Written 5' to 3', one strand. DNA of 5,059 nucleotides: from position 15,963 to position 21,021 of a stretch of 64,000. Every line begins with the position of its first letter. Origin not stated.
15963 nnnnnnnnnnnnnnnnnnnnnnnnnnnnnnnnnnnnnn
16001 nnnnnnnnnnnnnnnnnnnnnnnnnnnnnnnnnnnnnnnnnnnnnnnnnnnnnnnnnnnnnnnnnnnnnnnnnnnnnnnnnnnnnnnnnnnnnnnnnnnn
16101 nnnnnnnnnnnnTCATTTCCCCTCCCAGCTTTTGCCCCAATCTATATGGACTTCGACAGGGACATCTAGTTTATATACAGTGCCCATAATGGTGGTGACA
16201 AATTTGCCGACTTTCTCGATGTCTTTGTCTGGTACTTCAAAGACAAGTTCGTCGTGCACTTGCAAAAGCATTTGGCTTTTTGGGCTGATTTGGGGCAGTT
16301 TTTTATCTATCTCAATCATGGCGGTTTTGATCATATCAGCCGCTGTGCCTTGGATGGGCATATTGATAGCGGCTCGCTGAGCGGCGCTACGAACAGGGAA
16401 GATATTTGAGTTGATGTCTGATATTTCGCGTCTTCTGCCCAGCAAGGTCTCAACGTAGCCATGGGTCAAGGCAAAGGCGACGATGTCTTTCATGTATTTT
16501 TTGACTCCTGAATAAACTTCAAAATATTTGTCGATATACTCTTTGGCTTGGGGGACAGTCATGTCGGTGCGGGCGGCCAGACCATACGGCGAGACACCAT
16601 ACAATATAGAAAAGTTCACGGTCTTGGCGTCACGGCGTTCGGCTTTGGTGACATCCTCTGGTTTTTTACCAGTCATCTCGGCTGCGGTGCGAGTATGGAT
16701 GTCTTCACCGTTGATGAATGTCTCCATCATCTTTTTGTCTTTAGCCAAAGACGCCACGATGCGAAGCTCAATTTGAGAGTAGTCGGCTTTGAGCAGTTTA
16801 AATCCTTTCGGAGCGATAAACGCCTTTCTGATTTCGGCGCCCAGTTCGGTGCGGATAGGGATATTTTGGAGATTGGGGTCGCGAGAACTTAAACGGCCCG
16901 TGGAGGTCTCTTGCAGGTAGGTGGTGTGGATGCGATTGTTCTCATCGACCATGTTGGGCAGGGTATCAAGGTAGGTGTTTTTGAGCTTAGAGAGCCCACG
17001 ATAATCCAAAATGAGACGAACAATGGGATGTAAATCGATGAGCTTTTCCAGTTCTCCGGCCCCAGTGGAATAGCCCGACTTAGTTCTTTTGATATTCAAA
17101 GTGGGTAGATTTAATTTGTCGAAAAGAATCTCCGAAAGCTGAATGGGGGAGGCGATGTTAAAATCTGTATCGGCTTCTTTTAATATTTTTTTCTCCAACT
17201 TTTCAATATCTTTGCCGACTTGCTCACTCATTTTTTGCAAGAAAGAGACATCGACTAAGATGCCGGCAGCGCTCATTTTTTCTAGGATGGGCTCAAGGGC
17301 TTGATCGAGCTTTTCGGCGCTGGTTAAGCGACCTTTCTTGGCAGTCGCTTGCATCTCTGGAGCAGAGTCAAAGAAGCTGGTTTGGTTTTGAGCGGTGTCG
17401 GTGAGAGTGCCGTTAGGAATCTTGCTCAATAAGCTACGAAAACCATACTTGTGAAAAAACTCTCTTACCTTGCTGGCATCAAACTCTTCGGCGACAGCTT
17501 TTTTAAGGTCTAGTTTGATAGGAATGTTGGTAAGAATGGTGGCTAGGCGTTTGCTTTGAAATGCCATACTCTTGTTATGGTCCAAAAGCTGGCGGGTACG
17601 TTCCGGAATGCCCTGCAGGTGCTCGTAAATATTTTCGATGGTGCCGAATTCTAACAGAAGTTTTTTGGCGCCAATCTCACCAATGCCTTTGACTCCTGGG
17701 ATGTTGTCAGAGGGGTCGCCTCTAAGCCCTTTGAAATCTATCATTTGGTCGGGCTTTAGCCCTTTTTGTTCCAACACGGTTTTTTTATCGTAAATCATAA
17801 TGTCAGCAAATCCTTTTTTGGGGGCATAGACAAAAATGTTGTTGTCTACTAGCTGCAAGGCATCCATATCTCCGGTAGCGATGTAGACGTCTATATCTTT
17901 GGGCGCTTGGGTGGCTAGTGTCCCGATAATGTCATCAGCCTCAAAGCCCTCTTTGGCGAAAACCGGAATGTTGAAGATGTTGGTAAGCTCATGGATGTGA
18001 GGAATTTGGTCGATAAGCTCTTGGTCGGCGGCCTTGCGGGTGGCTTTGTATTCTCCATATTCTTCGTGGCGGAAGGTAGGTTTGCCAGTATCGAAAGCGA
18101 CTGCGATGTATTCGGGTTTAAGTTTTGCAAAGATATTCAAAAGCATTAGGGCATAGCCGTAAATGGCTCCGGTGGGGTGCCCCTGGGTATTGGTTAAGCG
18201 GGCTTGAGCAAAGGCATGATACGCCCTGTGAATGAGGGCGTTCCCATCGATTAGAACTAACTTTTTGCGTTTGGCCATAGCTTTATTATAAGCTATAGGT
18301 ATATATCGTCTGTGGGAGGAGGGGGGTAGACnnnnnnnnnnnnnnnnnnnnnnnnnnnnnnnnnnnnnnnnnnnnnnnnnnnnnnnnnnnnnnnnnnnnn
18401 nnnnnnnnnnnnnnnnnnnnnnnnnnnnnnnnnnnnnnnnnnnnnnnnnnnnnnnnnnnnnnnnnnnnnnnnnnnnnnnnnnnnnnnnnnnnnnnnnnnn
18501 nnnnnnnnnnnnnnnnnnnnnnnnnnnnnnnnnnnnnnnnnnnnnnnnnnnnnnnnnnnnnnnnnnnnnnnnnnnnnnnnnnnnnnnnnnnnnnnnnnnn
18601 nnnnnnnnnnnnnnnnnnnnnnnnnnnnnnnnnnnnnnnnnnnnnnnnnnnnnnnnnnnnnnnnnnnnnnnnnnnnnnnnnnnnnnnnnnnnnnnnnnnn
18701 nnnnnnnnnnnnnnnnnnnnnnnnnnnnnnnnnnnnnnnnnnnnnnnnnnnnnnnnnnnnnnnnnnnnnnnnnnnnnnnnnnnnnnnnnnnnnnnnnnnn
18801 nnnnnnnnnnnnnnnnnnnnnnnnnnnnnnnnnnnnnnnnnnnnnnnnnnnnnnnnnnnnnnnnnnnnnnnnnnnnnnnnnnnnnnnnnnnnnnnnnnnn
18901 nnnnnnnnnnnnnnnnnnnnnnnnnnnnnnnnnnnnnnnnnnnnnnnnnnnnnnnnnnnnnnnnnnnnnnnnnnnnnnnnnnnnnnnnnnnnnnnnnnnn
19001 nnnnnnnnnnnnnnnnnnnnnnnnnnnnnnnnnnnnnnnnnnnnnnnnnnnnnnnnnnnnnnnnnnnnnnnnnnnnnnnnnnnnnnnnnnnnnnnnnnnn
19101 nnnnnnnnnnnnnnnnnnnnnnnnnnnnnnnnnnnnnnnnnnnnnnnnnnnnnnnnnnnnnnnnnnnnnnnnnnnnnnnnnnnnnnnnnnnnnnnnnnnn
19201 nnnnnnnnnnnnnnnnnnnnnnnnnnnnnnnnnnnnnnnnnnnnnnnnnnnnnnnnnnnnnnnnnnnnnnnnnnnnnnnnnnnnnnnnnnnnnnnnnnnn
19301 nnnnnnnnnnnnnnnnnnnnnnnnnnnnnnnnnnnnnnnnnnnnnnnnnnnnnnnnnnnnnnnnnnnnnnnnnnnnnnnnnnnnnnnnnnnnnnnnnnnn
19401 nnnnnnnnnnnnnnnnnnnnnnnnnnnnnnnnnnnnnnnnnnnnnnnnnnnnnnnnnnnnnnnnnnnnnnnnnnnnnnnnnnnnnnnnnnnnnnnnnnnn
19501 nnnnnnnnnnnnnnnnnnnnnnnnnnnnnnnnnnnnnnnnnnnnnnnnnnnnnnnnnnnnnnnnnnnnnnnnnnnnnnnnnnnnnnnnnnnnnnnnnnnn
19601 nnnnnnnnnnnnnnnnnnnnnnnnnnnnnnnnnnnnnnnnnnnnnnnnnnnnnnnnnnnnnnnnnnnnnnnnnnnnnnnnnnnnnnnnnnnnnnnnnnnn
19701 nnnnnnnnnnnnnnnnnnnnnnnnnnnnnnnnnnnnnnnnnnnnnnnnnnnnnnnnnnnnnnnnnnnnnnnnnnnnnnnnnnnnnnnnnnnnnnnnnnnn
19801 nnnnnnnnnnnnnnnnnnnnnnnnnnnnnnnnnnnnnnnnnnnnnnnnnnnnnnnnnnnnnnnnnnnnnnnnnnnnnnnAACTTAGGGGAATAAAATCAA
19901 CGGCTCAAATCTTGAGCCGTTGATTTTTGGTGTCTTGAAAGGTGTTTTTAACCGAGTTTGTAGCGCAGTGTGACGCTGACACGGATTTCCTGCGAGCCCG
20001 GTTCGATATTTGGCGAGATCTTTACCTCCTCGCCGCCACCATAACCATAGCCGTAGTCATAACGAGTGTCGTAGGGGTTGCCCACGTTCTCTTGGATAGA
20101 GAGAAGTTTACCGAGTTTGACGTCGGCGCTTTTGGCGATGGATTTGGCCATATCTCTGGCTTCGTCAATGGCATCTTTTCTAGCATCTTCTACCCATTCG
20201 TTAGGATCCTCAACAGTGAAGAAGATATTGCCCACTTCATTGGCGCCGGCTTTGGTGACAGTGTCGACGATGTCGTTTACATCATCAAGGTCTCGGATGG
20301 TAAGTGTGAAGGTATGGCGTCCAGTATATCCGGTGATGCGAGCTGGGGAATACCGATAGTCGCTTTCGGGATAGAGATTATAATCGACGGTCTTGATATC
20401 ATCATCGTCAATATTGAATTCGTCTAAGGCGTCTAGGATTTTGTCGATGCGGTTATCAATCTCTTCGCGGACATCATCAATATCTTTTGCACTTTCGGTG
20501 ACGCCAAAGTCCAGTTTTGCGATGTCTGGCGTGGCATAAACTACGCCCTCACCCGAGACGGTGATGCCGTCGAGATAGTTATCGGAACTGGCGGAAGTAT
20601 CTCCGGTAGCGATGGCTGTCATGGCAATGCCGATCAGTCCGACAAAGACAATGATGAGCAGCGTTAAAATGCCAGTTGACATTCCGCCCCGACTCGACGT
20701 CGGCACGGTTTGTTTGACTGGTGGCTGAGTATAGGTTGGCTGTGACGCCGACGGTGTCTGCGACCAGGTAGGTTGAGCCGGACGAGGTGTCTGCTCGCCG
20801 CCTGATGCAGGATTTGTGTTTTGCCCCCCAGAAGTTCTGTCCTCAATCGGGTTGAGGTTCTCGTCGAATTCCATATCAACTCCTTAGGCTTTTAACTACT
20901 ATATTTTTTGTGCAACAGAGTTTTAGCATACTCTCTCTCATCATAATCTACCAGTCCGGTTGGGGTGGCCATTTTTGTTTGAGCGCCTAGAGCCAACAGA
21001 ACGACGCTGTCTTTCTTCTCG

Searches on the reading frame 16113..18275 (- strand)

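Call 64: search_protein_families(library=pfam, proteins=[window:16113-18275:-], max_evalue=0.00001)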
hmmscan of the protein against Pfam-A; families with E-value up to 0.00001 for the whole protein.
window:16113-18275:- (720 aa): 3 families
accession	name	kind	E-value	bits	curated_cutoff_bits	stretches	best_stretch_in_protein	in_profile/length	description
PF00476.26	DNA_pol_A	-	3.1e-149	497.5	34.3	1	345-718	3-380/381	DNA polymerase family A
PF02739.22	5_3_exonuc_N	-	2.3e-54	184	34.3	1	5-170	1-162/164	5'-3' exonuclease, N-terminal resolvase-like domain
PF01367.25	5_3_exonuc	-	1.4e-28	99.7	40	1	174-266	2-95/97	5'-3' exonuclease, C-terminal SAM fold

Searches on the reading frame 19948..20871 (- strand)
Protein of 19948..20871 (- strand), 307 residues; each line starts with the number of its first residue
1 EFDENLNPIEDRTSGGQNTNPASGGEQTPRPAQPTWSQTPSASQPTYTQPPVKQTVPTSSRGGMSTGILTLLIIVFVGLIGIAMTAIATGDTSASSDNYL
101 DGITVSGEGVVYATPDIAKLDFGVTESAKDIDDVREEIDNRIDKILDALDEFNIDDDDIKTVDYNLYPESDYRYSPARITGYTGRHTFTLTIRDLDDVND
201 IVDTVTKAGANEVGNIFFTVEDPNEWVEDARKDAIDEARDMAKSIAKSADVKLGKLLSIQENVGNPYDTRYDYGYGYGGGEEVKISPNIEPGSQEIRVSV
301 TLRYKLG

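Call 64: search_protein_families(library=pfam, proteins=[window:19948-20871:-], max_evalue=0.00001)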
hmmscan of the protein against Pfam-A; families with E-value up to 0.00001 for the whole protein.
window:19948-20871:- (307 aa): 1 family
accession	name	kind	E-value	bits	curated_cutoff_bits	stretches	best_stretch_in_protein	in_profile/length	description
PF04402.19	SIMPL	-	1.9e-49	169.2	25.2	1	103-304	1-205/205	Protein of unknown function (DUF541)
